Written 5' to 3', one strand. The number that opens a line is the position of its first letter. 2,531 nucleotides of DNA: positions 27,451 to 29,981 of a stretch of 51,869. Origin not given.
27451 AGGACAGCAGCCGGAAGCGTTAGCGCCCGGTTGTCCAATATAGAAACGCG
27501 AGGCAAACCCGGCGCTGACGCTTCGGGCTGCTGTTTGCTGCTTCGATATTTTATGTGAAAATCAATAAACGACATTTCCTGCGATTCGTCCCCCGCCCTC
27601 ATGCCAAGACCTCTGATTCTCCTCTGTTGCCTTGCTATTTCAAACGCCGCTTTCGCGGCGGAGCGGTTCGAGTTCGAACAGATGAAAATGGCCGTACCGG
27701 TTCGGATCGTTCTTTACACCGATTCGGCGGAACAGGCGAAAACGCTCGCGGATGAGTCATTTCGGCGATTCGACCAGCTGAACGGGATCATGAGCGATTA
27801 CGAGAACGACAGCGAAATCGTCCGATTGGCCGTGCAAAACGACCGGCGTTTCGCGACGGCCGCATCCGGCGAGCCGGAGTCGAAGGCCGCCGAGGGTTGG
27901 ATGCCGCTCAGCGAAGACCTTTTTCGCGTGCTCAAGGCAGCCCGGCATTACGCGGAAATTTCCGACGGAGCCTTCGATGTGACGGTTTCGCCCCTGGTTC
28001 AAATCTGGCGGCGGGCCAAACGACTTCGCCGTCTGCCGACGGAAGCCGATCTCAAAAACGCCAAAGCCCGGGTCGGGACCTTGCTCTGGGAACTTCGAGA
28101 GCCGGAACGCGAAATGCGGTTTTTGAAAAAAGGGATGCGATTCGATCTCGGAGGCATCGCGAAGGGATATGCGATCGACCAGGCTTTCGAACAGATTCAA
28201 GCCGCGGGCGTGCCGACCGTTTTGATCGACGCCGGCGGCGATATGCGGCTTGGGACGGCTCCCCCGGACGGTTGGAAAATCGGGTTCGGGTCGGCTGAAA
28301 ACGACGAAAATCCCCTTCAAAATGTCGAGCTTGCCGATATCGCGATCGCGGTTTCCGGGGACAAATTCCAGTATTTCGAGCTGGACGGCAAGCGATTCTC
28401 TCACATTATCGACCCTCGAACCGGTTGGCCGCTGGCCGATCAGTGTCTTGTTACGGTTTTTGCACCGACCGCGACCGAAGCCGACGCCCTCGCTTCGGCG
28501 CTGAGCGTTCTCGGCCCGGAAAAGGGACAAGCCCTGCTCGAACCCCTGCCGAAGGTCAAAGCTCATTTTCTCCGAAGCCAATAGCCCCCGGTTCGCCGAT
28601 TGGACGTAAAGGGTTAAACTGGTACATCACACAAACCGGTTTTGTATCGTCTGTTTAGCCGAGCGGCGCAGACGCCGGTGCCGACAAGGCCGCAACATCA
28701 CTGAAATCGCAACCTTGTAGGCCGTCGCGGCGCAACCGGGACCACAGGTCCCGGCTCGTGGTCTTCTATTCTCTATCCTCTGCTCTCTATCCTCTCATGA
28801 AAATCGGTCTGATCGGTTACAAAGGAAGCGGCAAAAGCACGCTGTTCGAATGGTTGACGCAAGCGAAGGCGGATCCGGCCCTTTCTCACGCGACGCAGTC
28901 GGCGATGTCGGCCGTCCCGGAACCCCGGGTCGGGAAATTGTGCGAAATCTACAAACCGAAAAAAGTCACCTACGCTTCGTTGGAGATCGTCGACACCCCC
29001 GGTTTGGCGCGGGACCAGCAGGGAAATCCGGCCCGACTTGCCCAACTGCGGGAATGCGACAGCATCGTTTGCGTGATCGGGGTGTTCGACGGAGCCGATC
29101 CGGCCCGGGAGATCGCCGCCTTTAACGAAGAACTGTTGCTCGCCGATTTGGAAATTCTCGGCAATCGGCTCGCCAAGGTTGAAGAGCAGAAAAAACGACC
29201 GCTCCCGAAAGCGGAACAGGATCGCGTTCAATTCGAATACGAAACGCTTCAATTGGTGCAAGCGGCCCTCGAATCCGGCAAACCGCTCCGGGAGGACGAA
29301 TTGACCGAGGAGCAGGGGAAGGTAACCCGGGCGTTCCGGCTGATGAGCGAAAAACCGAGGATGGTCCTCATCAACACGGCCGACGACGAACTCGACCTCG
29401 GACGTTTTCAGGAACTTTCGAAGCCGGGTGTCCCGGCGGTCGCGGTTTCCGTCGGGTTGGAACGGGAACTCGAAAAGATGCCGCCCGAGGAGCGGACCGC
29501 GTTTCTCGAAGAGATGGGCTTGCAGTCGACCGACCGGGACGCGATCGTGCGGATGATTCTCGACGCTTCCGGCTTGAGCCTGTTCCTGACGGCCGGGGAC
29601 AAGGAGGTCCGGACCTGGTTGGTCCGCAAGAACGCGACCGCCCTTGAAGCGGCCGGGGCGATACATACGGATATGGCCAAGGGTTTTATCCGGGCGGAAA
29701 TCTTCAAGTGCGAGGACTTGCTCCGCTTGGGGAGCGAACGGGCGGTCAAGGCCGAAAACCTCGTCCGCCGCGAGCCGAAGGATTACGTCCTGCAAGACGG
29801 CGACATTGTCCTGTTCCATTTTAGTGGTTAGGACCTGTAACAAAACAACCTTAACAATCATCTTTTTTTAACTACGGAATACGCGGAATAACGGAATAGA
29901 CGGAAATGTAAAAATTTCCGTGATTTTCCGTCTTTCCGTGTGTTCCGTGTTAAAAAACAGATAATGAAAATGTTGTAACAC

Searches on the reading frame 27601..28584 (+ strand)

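Call 7: search_protein_families(library=pfam, proteins=[window:27601-28584:+], max_evalue=0.001)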
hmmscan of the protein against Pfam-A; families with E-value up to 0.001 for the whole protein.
window:27601-28584:+ (327 aa): 1 family
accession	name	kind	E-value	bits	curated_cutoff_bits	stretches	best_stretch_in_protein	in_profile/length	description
PF02424.20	ApbE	-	6.8e-67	226.2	25.6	1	30-322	1-265/266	ApbE family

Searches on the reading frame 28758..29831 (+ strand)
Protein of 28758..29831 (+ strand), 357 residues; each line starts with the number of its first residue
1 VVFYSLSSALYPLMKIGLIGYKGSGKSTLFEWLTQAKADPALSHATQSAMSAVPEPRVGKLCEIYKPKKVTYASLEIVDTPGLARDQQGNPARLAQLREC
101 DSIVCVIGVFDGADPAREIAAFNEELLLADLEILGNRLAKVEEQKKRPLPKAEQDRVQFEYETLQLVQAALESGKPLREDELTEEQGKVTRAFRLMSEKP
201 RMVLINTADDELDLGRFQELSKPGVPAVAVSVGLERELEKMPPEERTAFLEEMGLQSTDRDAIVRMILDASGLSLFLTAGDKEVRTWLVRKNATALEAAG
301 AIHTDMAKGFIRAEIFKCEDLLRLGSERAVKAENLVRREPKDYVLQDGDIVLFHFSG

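Call 7: search_protein_families(library=pfam, proteins=[window:28758-29831:+], max_evalue=0.001)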
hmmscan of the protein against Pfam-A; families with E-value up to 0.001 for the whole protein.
window:28758-29831:+ (357 aa): 4 families
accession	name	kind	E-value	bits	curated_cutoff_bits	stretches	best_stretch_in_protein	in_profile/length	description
PF06071.19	YchF-GTPase_C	-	2e-30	105.2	27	1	273-355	1-83/84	Protein of unknown function (DUF933)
PF01926.29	MMR_HSR1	-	1e-08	35.7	21.9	1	15-124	1-101/113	50S ribosome-binding GTPase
PF02824.27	TGS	-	2.7e-06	27.8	22.2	1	289-352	13-57/60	TGS domain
PF00350.29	Dynamin_N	-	5.6e-05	23.7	27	0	57-107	85-136/168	Dynamin family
